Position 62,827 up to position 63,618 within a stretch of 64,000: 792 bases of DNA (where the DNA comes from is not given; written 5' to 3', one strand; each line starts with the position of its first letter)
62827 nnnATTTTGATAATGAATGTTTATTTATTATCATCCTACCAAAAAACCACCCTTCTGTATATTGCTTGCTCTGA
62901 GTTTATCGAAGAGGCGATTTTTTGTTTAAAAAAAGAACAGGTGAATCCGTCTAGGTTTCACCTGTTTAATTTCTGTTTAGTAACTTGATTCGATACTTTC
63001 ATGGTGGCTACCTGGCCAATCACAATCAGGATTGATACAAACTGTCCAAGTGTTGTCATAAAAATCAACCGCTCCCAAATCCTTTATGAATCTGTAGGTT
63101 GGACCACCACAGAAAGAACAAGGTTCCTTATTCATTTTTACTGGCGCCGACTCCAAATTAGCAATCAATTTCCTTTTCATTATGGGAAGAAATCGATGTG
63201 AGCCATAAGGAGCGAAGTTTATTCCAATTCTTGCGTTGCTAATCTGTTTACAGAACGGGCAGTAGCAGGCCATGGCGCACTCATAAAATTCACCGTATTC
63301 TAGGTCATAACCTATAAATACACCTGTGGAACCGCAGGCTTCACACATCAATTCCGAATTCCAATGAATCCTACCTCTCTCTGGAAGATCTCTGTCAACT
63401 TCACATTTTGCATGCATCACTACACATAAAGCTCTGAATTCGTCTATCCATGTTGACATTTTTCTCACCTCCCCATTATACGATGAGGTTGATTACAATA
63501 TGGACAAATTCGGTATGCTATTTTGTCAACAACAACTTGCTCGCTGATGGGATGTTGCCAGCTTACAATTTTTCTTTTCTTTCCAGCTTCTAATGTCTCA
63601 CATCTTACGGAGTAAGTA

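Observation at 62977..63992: Co-transcribed pair of paralogous cysteine-rich proteins with no recognisable family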

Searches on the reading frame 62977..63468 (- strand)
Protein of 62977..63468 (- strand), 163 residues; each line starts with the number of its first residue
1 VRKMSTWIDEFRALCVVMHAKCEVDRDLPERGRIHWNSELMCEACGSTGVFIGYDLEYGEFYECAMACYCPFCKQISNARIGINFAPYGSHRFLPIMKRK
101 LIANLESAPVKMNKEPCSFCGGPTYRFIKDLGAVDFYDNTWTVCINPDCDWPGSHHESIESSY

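Call 4: search_protein_families(library=pfam, proteins=[window:62977-63468:-], max_evalue=1)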
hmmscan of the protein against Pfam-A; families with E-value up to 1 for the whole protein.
window:62977-63468:- (163 aa): 0 families

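Call 6: search_protein_families(library=phrogs, proteins=[window:62977-63468:-], max_evalue=1)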
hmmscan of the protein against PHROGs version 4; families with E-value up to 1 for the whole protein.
window:62977-63468:- (163 aa): 1 family
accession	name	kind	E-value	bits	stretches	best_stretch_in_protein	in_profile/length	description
phrog_15407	-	unknown function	0.09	13.8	1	126-161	38-72/119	-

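Call 7: search_protein_families(library=ncbifam, proteins=[window:62977-63468:-], max_evalue=1)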
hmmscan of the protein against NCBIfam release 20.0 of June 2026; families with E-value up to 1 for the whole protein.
window:62977-63468:- (163 aa): 2 families
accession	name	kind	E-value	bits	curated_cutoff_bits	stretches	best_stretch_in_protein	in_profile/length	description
NF038384.1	zinc_YnfU_fam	subfamily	0.014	14.9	36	0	33-47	32-46/52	YnfU family zinc-binding protein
NF040826.1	lxa_BCAM0308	equivalog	0.15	11.8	100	1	30-79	14-61/153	BCAM0308 family protein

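Call 8: search_protein_families(library=padloc, proteins=[window:62977-63468:-], max_evalue=1)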
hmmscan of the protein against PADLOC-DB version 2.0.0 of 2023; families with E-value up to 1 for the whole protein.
window:62977-63468:- (163 aa): 0 families

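Call 10: find_homologous_proteins(query=window:62977-63468:-, max_evalue=0.01)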
Query window:62977-63468:- (163 aa): 5 proteins with E <= 0.01 among 7 candidates.
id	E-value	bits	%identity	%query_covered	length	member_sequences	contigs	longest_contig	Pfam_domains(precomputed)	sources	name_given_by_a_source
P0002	7.2e-112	389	100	98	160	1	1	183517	-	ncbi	ncbi:MAG: hypothetical protein ABIE68_03530 [bacterium]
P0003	3.9e-51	191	53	98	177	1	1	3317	-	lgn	-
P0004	4.3e-50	188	51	98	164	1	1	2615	-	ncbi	-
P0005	1.1e-43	167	52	88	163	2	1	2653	-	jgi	jgi:hypothetical protein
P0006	4.1e-40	155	45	98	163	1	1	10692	-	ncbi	-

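Call 13: find_encoding_contigs(protein=P0006, flank=10000, max_places=3)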
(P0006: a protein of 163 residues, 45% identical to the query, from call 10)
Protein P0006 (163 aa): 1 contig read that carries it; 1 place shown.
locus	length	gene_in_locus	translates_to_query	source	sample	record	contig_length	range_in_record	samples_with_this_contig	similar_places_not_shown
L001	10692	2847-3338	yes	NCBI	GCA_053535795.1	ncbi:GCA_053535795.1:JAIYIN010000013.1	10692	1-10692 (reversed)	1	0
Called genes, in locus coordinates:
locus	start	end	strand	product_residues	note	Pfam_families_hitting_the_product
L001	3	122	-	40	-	?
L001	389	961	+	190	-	-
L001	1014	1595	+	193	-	-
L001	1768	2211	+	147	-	PF07705:CARDB (faint)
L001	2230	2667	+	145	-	-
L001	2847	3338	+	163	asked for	-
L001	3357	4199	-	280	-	-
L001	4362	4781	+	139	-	-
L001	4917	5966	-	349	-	-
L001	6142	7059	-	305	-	PF01073:3Beta_HSD, PF01370:Epimerase, PF02719:Polysacc_synt_2, PF04321:RmlD_sub_bind, PF05368:NmrA (weak), PF13460:NAD_binding_10, PF16363:GDP_Man_Dehyd, PF07993:NAD_binding_4 (weak)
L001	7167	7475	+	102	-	-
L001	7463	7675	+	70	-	PF10049:DUF2283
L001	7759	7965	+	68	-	-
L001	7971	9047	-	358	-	PF13191:AAA_16 (weak), PF00931:NB-ARC (weak), PF13401:AAA_22, PF22703:Cdc6_lid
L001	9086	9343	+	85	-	-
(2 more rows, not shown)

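Call 14: find_encoding_contigs(protein=P0003, flank=10000, max_places=3)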
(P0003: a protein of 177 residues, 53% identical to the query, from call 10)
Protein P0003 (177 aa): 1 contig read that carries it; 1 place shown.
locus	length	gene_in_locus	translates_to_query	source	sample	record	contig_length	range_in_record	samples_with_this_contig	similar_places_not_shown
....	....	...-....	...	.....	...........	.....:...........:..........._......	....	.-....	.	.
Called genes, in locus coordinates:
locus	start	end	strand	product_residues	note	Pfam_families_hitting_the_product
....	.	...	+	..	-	?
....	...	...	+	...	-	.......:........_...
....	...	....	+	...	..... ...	-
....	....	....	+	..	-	-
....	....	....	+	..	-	-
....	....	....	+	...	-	-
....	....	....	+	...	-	?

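Call 15: find_encoding_contigs(protein=P0004, flank=10000, max_places=3)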
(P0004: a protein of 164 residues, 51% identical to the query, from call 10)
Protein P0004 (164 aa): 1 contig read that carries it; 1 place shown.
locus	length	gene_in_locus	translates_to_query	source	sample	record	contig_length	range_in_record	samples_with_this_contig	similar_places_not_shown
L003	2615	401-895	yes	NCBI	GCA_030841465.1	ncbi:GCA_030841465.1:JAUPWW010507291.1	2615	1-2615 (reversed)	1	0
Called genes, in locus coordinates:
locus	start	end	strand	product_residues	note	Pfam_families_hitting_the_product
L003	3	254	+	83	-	?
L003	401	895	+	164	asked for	-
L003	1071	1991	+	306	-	-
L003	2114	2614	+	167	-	?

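Call 16: find_encoding_contigs(protein=P0005, flank=10000, max_places=3)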
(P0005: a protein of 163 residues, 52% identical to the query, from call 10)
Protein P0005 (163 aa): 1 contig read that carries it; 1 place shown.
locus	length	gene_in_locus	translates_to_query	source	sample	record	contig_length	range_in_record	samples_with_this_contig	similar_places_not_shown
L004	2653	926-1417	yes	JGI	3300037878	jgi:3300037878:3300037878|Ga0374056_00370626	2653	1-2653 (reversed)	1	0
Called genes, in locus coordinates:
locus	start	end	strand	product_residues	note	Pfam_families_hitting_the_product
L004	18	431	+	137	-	PF02586:SRAP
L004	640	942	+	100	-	-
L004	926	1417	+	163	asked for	-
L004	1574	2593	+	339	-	PF01594:AI-2E_transport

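Call 28: find_related_loci(query=A1, collection=genome_contigs, flank=8000)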
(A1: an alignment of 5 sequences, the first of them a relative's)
Query A1 (160 aa) in genome_contigs; peptide patterns used: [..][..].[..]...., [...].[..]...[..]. (x = any residue, [..] = any of these).
107 stretches matched a pattern; 3 encode a relative of the query (tblastn E <= 1e-3); 3 distinct loci.
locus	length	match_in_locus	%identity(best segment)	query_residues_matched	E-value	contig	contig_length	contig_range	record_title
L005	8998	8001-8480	53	1-159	5e-52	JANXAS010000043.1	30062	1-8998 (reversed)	MAG: Armatimonadota bacterium isolate SKYB128 NODE_43_length_30062_cov_5.419643, whole genome shotgun sequence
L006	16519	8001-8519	45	1-157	4e-46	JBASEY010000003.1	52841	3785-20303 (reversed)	MAG: bacterium isolate MFD13488_ilm_asm_bin9 k127_73725, whole genome shotgun sequence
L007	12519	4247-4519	40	84-157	1e-19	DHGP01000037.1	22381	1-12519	MAG TPA_asm: Firmicutes bacterium UBA4795 UBA4795_contig_1120, whole genome shotgun sequence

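Call 29: find_related_loci(query=A1, collection=viral_contigs, flank=8000)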
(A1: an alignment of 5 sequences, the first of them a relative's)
Query A1 (160 aa) in viral_contigs; peptide patterns used: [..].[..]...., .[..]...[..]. (x = any residue, [..] = any of these).
21 stretches matched a pattern, but none encodes a relative of the query by tblastn (E <= 1e-3).

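Call 36: search_solved_structures(query=A1, max_evalue=10)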
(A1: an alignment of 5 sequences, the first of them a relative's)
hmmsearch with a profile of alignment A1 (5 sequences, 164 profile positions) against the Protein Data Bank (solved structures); distinct sequences matched with E-value up to 10: 1.
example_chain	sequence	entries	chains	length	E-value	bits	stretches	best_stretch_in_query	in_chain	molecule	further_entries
7aoc_I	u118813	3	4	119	0.14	15.4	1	54-129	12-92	DNA-directed RNA polymerase I subunit RPA12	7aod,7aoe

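Call 40: predict_structure(alignment_id=A2)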
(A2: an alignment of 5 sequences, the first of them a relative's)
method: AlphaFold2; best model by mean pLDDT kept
length: 160 residues; sequences in the alignment: 5
mean_pLDDT: 84.7   pTM: 0.72
mean pLDDT of the five models: 84.7, 81.3, 79.5, 78.2, 77.3
residues with pLDDT >= 90: 72; 70-90: 67; 50-70: 19; < 50: 2
segments of 3 or more residues with pLDDT < 50: none
pLDDT, mean of each block of 10 residues (from residue 1): 83 97 84 94 94 79 94 90 65 86 84 92 77 75 90 71
secondary structure, 60 per line:
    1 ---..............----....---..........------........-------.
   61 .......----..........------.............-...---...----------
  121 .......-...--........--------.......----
elements in order: H4-17 E22-25 E29-38 E45-52 E60-67 E72-81 H88-100 E108-110 E121-127 E134-141 E150-156

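Call 44: search_protein_representatives(alignment_id=A2)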
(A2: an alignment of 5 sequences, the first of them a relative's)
Query: 5 sequences, 164 profile positions. Proteins with E-value up to 0.001 (for the whole library): 60; up to 1e-10: 40; up to 1e-30: 14. The best 60 are listed.
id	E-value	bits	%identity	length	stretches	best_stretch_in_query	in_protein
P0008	2.3e-64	232.5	-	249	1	3-164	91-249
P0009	2.1e-62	226.1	-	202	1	3-160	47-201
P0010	1.7e-59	216.7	-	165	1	4-163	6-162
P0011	9.5e-50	185.0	-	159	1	1-162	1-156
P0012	5.4e-49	182.6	-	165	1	3-160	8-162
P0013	1.4e-45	171.4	-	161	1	1-161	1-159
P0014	1.6e-44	168.0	-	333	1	3-164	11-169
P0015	2.7e-42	160.8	-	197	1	3-162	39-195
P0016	6.6e-41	156.2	-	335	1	3-160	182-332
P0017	5.1e-40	153.4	-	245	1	2-164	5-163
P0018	3.3e-37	144.2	-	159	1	3-159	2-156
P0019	8.5e-37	142.9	-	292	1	2-161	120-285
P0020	1.1e-32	129.5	-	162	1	1-162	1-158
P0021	2.1e-32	128.6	-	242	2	61-158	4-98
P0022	3.2e-30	121.5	-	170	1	1-164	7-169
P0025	1.5e-25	106.4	-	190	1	3-158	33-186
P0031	9.5e-21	90.7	-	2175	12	21-52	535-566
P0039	2.1e-17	79.8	-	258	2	4-159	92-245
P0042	1.2e-13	67.6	-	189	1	2-156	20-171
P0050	1.4e-10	57.6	-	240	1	3-156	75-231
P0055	3.9e-09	52.9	-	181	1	101-161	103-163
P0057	2.3e-08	50.5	-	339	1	110-159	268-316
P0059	6.9e-08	48.9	-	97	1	95-161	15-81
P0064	9.8e-05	38.6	-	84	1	90-163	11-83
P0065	9.8e-05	38.6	-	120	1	92-158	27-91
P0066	2.0e-04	37.6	-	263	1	111-159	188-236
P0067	3.9e-04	36.7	-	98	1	89-152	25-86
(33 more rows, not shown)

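Call 48: search_protein_families(library=pfam, alignment_id=A4, max_evalue=0.01)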
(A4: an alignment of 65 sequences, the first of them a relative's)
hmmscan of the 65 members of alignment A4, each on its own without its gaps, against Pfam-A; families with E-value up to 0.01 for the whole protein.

A. member 1, P0002 (160 aa): 0 families

B. families by the number of members that match (of 65 scanned): 33 families (the first 25 are shown)
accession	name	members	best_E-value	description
PF04606.18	Ogr_Delta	3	0.0038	Ogr/Delta-like zinc finger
PF09723.15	Zn_ribbon_8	3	0.0043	Zinc ribbon domain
PF14354.12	Lar_restr_allev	2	4.7e-06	Restriction alleviation protein Lar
PF23451.1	Zn_ribbon_PaaD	2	0.00022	PaaD zinc beta ribbon domain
PF12760.12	Zn_ribbon_IS1595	2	0.0032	Transposase zinc-ribbon domain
PF08792.16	A2L_zn_ribbon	2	0.0039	A2L zinc ribbon domain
PF08271.17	Zn_Ribbon_TF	2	0.0047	TFIIB zinc-binding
PF01390.26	SEA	1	1.7e-211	SEA domain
PF03432.20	Relaxase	1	1.5e-22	MobA/VirD2-like, nuclease domain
PF13676.11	TIR_2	1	7.2e-22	TIR domain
PF19512.4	DUF6046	1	2.8e-15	Domain of unknown function (DUF6046)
PF01582.25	TIR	1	4.1e-09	TIR domain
PF05495.17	zf-CHY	1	6.1e-09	CHY zinc finger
PF16180.10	RelB_leu_zip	1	4.5e-07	RelB leucine zipper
PF15400.11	TEX33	1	1.8e-06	Testis-expressed sequence 33 protein family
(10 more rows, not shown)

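Call 50: search_protein_families(library=pfam, proteins=[P0008, P0014, P0016, P0017, P0019, P0021, P0039, P0050, P0057, P0066], max_evalue=0.01)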
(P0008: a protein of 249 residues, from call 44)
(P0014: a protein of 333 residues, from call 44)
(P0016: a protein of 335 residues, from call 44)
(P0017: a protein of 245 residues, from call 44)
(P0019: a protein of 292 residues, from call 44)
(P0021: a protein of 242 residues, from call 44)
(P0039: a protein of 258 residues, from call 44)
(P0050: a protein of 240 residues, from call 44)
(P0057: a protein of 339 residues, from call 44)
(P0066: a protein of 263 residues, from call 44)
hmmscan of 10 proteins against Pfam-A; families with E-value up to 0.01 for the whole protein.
P0008 (249 aa): 0 families

P0014 (333 aa): 4 families
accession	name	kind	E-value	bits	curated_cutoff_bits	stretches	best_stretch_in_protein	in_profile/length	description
PF13676.11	TIR_2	-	7.2e-22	78.6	28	1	188-284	1-95/122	TIR domain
PF01582.25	TIR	-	4.1e-09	36.9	21.3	1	188-282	4-99/179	TIR domain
PF08937.16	ThsB_TIR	-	6.2e-06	27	21.2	1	189-266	1-87/100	Thoeris protein ThsB, TIR-like domain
PF06995.16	Phage_P2_GpU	-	0.0099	16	27.5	0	212-281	47-117/120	Phage P2 GpU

P0016 (335 aa): 1 family
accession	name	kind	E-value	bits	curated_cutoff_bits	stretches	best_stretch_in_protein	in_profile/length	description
PF15777.11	Anti-TRAP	-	0.0041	17.5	32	0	217-259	12-46/59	Tryptophan RNA-binding attenuator protein inhibitory protein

P0017 (245 aa): 0 families

P0019 (292 aa): 0 families

P0021 (242 aa): 6 families
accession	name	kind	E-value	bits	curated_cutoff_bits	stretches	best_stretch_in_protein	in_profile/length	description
PF19134.6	DUF5817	-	0.0007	20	31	0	118-131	18-31/57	Domain of unknown function (DUF5817)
PF13248.11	Zn_ribbon_3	-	0.00081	19.2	27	0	53-63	1-11/26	zinc-ribbon domain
PF04828.22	GFA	-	0.0044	17.5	24.3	0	8-66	25-83/115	Glutathione-dependent formaldehyde-activating enzyme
PF08271.17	Zn_Ribbon_TF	-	0.0047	16.9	29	0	124-151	3-22/43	TFIIB zinc-binding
PF04606.18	Ogr_Delta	-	0.0072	16.7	26.3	0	123-157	1-34/47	Ogr/Delta-like zinc finger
PF23895.1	Phage_zn_bind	-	0.0076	16.7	27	0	48-91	3-49/69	Phage zinc binding domain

P0039 (258 aa): 0 families

P0050 (240 aa): 0 families

P0057 (339 aa): 1 family
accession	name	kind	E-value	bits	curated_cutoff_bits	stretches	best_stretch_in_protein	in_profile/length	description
PF08271.17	Zn_Ribbon_TF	-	0.0085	16.1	29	1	187-213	2-26/43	TFIIB zinc-binding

P0066 (263 aa): 0 families

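Call 55: find_related_loci(query=A6, collection=metagenome_contigs, flank=6000)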
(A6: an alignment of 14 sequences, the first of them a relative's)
Query A6 (160 aa) in metagenome_contigs; peptide patterns used: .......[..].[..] (x = any residue, [..] = any of these).
51 stretches matched a pattern; 7 encode a relative of the query (tblastn E <= 1e-3); 7 distinct loci.
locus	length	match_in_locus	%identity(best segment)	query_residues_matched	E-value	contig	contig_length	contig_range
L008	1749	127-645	51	1-157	2e-55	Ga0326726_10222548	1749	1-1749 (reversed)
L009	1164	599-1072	42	3-160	7e-42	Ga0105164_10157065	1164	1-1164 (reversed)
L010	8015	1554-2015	40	4-157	8e-36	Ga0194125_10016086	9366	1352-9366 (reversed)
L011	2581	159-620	41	2-157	2e-35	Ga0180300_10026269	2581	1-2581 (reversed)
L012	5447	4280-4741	41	2-157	5e-35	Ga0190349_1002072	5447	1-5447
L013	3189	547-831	37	80-157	8e-18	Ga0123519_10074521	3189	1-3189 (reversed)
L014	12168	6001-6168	48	102-157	1e-15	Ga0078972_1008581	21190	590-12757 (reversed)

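Call 60: search_protein_families(library=pfam, proteins=[P0031, P0009, P0015, P0025, P0042, P0055, P0059, P0065, P0067, P0064], max_evalue=0.001)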
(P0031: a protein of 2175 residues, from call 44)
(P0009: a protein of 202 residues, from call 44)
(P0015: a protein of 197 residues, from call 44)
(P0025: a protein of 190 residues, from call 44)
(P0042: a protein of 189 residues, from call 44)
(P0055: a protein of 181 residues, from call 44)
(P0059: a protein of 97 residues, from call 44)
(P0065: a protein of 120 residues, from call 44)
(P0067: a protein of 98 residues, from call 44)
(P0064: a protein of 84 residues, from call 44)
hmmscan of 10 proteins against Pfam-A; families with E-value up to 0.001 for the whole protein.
P0031 (2175 aa): 7 families
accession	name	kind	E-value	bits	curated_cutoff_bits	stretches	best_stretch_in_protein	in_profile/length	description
PF01390.26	SEA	-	1.7e-211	687.7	26.4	13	33-127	2-100/106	SEA domain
PF03432.20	Relaxase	-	1.5e-22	80.7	24.6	0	550-606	15-75/132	MobA/VirD2-like, nuclease domain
PF19512.4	DUF6046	-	2.8e-15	56.8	27.4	0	585-642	54-111/122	Domain of unknown function (DUF6046)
PF05495.17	zf-CHY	-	6.1e-09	36.6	31.3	0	65-79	12-26/68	CHY zinc finger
PF16180.10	RelB_leu_zip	-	4.5e-07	30.2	27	0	1057-1084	25-52/84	RelB leucine zipper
PF15400.11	TEX33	-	1.8e-06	28.8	27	0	167-213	28-74/138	Testis-expressed sequence 33 protein family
PF07454.18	SpoIIP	-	0.00078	19.5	24.4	0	520-554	203-237/269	Stage II sporulation protein P (SpoIIP)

P0009 (202 aa): 0 families

P0015 (197 aa): 0 families

P0025 (190 aa): 0 families

P0042 (189 aa): 0 families

P0055 (181 aa): 0 families

P0059 (97 aa): 0 families

P0065 (120 aa): 0 families

P0067 (98 aa): 0 families

P0064 (84 aa): 0 families

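Call 62: find_encoding_contigs(protein=P0002, flank=10000, max_places=3)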
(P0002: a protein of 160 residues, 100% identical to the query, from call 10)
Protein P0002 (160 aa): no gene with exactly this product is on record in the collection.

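Call 67: fold_search(model_id=the predicted structure, library=viral)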
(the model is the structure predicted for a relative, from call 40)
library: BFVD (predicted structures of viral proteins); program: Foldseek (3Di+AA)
matches with E <= 10: 427; with E <= 0.001: 0
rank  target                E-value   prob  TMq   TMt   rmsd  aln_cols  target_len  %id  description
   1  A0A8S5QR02            6.1e-02  0.33  0.23  0.17  20.3       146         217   14  Transcription factor IIS-like protein [Siphoviridae sp. ct8LX107]
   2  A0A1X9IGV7            1.0e-01  0.28  0.22  0.11  14.6       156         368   10  Major teichoic acid biosynthesis protein C [Staphylococcus phage P240]
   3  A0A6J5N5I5            1.6e-01  0.51  0.28  0.24  10.1       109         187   11  Uncharacterized protein [uncultured Caudovirales phage]
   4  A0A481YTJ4            1.9e-01  0.35  0.22  0.21  14.5        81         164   20  Transcription factor S-II [Marseillevirus LCMAC102]
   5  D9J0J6                2.2e-01  0.18  0.23  0.06  18.8       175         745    3  Gp49 [Brochothrix phage A9]
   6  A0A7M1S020            2.3e-01  0.08  0.17  0.06  18.8       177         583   11  Uncharacterized protein [uncultured phage cr128_1]
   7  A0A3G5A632            2.7e-01  0.10  0.18  0.17  16.1       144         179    8  Uncharacterized protein [Hyperionvirus sp.]
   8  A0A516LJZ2            3.8e-01  0.04  0.15  0.07  18.4       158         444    9  (no name in the UniProt tables at hand)
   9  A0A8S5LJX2            4.3e-01  0.35  0.25  0.31  12.1        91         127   13  Uncharacterized protein [Siphoviridae sp. ct3o911]
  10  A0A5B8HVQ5            4.3e-01  0.13  0.19  0.23  11.9       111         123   10  Uncharacterized protein [Mimiviridae sp. ChoanoV1]
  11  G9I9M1                4.8e-01  0.12  0.21  0.12  14.3       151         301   11  (no name in the UniProt tables at hand)
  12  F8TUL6                5.4e-01  0.41  0.23  0.35   5.4        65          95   17  (no name in the UniProt tables at hand)
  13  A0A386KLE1            5.4e-01  0.08  0.20  0.07  16.9       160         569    8  Minor tail protein [Microbacterium phage Burro]
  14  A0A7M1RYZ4            5.4e-01  0.06  0.18  0.12  17.5       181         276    7  Uncharacterized protein [uncultured phage cr111_1]
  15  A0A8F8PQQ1            5.7e-01  0.04  0.13  0.07  14.6       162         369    9  Transmembrane protein [Clandestinovirus]
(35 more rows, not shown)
